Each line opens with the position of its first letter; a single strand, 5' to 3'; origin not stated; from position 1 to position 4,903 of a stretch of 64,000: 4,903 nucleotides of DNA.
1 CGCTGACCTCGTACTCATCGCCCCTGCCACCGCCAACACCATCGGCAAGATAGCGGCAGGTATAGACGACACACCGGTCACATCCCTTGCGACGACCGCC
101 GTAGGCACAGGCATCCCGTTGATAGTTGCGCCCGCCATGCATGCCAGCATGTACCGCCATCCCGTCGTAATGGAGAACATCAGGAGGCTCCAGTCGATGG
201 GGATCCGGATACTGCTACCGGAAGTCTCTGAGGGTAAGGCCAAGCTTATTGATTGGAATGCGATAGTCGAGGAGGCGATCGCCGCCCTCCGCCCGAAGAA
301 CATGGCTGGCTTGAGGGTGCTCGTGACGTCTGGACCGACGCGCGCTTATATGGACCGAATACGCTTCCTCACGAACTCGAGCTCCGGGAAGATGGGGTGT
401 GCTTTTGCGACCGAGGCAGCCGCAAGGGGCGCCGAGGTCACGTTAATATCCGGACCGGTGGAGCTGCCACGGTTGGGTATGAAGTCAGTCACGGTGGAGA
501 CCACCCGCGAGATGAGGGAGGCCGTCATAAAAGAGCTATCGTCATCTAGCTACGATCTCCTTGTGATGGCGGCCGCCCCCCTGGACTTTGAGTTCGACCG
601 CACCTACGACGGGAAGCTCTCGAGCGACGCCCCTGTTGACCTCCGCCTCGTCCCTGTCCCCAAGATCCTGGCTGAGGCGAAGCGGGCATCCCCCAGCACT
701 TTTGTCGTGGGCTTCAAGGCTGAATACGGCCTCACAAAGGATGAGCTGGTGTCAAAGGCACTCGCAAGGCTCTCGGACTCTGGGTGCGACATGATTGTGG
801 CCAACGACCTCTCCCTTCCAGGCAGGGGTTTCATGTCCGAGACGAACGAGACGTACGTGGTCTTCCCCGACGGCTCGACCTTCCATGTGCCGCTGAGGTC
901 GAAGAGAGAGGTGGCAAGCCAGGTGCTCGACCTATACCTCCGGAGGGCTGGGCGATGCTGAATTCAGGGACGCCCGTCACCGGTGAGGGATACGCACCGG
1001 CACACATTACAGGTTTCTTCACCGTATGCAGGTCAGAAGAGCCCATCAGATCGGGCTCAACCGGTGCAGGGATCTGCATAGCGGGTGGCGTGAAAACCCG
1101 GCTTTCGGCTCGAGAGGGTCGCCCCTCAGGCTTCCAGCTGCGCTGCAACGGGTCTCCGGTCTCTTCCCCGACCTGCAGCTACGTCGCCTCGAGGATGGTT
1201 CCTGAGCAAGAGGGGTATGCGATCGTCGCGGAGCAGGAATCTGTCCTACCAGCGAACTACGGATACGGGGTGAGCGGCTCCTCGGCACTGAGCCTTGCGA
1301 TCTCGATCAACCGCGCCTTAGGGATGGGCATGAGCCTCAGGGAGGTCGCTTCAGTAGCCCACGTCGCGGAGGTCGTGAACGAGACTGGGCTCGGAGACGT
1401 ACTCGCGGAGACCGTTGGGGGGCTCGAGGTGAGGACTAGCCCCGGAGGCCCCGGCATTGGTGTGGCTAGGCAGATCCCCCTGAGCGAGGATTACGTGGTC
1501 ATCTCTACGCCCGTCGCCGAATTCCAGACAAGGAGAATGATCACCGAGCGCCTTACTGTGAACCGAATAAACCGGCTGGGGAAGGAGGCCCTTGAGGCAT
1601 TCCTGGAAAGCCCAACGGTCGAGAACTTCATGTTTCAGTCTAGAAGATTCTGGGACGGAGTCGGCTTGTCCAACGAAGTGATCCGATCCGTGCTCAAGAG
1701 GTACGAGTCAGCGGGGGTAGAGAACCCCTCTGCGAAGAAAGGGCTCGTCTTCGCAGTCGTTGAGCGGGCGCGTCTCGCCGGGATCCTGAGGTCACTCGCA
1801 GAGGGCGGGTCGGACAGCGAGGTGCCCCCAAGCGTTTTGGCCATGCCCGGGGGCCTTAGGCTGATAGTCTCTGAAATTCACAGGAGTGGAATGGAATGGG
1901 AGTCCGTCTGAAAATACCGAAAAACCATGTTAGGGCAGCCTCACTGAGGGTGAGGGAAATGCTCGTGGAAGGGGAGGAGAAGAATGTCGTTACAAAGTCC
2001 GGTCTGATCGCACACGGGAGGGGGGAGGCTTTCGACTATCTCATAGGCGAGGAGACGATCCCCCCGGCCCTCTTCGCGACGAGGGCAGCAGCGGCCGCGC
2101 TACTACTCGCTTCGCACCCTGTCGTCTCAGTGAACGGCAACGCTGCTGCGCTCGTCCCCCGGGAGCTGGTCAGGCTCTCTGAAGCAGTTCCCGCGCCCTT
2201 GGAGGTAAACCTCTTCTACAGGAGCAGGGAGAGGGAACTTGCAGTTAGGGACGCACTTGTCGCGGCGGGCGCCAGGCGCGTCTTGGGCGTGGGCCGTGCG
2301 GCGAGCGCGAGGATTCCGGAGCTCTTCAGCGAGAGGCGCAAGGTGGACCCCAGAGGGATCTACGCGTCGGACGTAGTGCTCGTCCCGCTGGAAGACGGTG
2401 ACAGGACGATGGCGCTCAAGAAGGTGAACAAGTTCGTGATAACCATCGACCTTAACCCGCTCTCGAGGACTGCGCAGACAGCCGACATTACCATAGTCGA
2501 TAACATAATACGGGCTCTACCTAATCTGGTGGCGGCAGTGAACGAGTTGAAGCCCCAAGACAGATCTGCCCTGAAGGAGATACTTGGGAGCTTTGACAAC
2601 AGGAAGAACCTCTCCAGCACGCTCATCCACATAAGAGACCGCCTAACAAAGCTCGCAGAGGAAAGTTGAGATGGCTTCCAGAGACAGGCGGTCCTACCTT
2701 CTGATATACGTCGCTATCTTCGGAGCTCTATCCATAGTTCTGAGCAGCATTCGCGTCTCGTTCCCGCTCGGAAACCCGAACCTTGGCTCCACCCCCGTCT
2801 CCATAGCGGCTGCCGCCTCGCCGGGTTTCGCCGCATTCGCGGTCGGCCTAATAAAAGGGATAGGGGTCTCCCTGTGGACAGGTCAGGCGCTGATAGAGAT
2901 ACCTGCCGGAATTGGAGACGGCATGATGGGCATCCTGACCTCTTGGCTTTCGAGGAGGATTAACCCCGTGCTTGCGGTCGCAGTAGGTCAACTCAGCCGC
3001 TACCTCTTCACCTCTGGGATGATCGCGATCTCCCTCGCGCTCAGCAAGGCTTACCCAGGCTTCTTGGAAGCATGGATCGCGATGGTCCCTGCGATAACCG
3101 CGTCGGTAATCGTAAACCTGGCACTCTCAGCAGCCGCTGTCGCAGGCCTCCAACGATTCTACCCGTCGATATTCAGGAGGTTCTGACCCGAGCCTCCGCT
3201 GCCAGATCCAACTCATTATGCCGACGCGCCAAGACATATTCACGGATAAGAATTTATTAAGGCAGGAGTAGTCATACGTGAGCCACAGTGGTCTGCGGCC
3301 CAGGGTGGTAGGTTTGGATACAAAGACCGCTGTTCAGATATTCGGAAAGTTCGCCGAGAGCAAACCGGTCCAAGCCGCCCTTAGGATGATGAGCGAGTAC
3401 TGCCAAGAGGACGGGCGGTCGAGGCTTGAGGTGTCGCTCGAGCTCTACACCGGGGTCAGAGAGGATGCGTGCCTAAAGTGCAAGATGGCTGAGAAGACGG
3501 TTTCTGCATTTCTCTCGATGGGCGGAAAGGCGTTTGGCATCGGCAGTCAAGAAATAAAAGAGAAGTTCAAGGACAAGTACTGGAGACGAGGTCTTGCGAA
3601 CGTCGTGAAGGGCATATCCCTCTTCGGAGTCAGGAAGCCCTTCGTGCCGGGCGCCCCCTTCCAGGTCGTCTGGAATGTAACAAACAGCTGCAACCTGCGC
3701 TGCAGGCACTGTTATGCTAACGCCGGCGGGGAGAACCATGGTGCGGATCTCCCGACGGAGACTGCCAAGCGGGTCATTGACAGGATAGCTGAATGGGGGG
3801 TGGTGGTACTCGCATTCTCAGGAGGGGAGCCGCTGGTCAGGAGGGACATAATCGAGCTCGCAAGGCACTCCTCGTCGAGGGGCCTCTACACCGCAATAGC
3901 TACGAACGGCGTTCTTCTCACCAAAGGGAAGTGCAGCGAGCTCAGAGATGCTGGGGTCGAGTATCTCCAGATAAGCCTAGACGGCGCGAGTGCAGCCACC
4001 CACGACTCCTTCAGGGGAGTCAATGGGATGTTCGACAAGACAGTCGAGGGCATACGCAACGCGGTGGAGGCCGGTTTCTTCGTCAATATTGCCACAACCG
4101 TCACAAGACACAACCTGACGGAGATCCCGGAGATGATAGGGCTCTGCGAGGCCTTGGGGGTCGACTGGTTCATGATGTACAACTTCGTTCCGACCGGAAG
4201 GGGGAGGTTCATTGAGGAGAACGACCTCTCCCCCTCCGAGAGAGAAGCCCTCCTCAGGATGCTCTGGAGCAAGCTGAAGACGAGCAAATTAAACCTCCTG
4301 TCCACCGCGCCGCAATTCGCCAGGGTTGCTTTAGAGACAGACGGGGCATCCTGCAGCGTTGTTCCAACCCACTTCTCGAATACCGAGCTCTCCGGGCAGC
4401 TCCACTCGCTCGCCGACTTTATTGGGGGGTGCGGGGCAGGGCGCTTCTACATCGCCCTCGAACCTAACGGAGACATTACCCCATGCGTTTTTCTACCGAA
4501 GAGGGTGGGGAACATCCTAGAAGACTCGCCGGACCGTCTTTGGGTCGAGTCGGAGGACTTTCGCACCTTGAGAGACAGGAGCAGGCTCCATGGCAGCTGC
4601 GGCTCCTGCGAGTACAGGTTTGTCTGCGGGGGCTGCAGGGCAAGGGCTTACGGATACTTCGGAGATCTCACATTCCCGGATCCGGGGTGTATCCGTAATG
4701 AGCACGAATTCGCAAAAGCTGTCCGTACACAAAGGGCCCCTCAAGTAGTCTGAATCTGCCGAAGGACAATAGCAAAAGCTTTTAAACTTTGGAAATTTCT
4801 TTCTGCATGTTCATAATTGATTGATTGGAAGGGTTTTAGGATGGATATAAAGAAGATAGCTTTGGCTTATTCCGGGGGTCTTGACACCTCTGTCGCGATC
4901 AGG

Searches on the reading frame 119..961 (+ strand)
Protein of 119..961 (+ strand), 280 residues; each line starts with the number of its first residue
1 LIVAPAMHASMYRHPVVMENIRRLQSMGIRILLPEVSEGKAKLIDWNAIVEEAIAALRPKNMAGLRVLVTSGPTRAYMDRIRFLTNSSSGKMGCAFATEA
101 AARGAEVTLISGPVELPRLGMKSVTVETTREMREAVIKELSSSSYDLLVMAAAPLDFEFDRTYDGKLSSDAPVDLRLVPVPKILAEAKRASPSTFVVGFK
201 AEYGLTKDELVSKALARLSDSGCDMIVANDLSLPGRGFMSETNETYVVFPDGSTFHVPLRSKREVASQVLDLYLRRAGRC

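Call 30: search_protein_families(library=pfam, proteins=[window:119-961:+], max_evalue=0.001)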
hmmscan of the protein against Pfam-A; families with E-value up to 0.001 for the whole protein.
window:119-961:+ (280 aa): 2 families
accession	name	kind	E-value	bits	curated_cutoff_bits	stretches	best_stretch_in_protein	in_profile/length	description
PF04127.22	DFP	-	2.7e-54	184.3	22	1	62-247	1-185/186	DNA/pantothenate metabolism flavoprotein C-terminal domain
PF02441.25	Flavoprotein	-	0.00063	19.8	22.7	0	2-56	123-161/162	Flavoprotein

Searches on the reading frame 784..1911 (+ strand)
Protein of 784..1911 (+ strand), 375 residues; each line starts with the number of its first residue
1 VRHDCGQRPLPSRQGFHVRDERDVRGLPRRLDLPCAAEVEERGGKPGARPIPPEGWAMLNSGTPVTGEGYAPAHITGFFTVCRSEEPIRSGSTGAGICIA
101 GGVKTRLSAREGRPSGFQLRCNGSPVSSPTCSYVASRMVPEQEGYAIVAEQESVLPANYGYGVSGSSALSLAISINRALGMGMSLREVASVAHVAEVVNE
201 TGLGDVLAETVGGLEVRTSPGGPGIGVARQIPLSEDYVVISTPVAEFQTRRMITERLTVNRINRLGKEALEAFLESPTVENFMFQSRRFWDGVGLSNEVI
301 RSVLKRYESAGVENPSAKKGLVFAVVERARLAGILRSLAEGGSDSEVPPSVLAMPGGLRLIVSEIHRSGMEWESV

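Call 26: search_protein_families(library=pfam, proteins=[window:784-1911:+], max_evalue=0.00001)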
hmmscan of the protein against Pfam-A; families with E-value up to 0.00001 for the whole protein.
window:784-1911:+ (375 aa): 1 family
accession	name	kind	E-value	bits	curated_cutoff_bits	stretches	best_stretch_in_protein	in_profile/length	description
PF00288.32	GHMP_kinases_N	-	3.3e-06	27.7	22.3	1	151-213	22-87/87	GHMP kinases N terminal domain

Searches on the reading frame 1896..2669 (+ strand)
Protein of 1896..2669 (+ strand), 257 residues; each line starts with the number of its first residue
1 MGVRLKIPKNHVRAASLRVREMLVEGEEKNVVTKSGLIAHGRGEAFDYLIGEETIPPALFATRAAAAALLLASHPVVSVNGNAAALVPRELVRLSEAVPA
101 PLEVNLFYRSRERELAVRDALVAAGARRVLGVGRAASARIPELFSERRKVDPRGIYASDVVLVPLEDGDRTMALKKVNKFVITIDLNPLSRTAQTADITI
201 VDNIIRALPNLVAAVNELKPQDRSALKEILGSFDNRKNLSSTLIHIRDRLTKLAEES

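Call 26: search_protein_families(library=pfam, proteins=[window:1896-2669:+], max_evalue=0.00001)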
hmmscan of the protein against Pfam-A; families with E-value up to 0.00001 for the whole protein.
window:1896-2669:+ (257 aa): 1 family
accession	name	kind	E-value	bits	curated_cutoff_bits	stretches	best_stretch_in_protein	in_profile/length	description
PF02006.22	PPS_PS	-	2.1e-71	239.6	26.4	1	69-245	1-175/176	Phosphopantothenate/pantothenate synthetase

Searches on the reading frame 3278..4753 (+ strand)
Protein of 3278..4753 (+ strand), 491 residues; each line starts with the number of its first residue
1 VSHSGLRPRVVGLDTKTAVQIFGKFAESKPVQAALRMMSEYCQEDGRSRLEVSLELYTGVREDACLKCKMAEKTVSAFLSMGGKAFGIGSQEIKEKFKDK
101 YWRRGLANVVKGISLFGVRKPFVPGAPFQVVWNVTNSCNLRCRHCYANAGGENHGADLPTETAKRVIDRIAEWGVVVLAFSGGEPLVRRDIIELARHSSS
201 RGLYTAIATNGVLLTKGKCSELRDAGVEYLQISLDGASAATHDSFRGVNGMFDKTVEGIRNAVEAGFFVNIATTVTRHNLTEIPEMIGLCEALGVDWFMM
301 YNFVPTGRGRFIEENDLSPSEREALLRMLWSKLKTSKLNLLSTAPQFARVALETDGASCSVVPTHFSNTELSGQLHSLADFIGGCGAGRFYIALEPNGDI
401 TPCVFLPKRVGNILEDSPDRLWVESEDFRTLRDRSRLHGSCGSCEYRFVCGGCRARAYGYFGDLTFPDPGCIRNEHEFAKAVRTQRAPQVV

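Call 26: search_protein_families(library=pfam, proteins=[window:3278-4753:+], max_evalue=0.00001)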
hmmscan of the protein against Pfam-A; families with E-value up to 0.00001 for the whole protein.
window:3278-4753:+ (491 aa): 3 families
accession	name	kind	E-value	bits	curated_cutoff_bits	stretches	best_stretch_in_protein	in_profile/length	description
PF04055.27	Radical_SAM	-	7.8e-30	104.7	29.5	1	133-287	2-163/166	Radical SAM superfamily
PF13353.11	Fer4_12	-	3.8e-08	34.2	22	1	135-237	12-116/137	4Fe-4S single cluster domain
PF13186.11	SPASM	-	4e-08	33.9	21.5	1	385-445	1-67/67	Iron-sulfur cluster-binding domain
